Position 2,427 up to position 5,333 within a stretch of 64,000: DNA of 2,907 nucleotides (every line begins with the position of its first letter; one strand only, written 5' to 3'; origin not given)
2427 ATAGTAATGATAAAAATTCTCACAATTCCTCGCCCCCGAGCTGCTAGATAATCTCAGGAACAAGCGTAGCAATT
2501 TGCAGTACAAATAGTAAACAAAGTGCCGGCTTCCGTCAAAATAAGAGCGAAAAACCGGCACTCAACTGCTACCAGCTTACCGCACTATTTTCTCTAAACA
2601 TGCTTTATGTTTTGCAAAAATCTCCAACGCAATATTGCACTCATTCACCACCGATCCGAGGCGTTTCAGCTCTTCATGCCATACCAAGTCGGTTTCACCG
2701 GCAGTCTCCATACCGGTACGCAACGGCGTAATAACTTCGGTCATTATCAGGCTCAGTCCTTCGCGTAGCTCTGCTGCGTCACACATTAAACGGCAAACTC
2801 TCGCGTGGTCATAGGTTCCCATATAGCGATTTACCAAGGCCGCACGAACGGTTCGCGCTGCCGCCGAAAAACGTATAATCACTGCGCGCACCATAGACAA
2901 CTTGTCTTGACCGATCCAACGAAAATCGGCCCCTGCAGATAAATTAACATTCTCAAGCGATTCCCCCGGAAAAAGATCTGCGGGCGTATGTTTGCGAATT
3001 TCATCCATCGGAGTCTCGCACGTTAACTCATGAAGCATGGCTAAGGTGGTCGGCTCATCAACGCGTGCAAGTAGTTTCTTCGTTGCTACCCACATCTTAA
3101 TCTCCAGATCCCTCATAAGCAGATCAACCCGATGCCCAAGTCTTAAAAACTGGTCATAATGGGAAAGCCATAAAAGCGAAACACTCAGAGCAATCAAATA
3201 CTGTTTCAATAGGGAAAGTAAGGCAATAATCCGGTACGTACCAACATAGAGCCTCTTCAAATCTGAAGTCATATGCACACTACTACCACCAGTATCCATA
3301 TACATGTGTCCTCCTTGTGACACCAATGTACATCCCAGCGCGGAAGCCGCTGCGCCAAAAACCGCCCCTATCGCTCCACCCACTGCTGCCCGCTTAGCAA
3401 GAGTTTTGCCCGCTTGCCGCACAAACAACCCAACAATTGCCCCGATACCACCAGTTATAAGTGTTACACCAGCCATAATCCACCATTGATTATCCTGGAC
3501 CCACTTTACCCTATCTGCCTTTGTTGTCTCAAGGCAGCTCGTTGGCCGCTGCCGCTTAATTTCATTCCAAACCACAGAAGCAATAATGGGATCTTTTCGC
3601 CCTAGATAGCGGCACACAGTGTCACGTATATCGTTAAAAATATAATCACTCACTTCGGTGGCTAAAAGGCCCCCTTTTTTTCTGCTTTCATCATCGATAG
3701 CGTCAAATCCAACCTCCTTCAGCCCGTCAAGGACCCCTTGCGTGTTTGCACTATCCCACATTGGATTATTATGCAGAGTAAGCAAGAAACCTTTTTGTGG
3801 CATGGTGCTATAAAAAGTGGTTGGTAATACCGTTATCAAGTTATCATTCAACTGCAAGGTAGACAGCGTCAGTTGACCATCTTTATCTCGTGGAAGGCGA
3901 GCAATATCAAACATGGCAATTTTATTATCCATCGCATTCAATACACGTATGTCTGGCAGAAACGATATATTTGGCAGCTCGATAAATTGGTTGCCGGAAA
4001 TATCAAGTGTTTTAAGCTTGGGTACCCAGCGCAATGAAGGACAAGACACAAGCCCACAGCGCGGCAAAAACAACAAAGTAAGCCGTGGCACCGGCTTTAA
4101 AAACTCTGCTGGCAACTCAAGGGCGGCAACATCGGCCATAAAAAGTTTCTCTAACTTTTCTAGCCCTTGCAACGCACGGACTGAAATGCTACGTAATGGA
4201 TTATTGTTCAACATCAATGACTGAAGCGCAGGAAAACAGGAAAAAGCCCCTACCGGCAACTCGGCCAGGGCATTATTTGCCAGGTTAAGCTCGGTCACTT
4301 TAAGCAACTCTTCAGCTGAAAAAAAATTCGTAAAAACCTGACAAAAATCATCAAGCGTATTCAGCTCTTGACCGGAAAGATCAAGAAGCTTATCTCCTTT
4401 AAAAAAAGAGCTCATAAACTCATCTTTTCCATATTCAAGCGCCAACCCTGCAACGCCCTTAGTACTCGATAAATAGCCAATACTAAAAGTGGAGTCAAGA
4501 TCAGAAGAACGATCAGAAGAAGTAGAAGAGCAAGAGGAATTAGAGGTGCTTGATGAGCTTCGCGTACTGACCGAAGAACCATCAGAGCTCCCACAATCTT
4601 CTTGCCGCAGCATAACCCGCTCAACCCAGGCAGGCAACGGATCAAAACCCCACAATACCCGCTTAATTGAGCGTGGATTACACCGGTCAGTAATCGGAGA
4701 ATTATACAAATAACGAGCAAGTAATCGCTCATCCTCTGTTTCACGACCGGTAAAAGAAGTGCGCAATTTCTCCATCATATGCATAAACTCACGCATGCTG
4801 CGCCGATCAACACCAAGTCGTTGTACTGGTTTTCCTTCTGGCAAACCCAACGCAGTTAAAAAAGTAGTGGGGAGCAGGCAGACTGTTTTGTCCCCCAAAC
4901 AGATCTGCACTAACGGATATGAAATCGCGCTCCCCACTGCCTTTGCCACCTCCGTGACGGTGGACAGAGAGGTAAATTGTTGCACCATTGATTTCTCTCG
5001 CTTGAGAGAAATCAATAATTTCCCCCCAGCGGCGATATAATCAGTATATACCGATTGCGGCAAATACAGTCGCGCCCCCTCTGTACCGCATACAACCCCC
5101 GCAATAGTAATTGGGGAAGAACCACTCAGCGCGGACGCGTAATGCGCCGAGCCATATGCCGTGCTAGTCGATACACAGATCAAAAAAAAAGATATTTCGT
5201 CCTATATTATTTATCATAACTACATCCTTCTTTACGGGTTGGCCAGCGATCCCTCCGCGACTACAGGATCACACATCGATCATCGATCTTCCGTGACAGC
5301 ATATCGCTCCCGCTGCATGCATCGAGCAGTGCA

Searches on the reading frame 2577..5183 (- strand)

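Call 7: search_protein_families(library=ncbifam, proteins=[window:2577-5183:-], max_evalue=0.00001)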
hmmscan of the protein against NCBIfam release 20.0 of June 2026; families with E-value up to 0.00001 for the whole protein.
window:2577-5183:- (868 aa): 1 family
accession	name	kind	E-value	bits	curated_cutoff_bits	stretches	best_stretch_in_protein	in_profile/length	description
NF047464.1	FibnectbindLIC11051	equivalog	1e-10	40.8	1000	1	292-422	532-662/685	LIC_11051 family fibronectin-binding protein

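Call 70: search_protein_families(library=pfam, proteins=[window:2577-5183:-], max_evalue=0.01)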
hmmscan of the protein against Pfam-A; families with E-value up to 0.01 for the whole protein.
window:2577-5183:- (868 aa): 3 families
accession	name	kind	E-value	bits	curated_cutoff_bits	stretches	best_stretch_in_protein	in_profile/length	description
PF13855.12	LRR_8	-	1.1e-13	51.1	27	1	296-349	3-56/61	Leucine rich repeat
PF12799.13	LRR_4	-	7.7e-13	48.7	27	3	296-334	3-40/44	Leucine Rich repeats (2 copies)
PF00560.39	LRR_1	-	0.0021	18.3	20.6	0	389-404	1-17/23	Leucine Rich Repeat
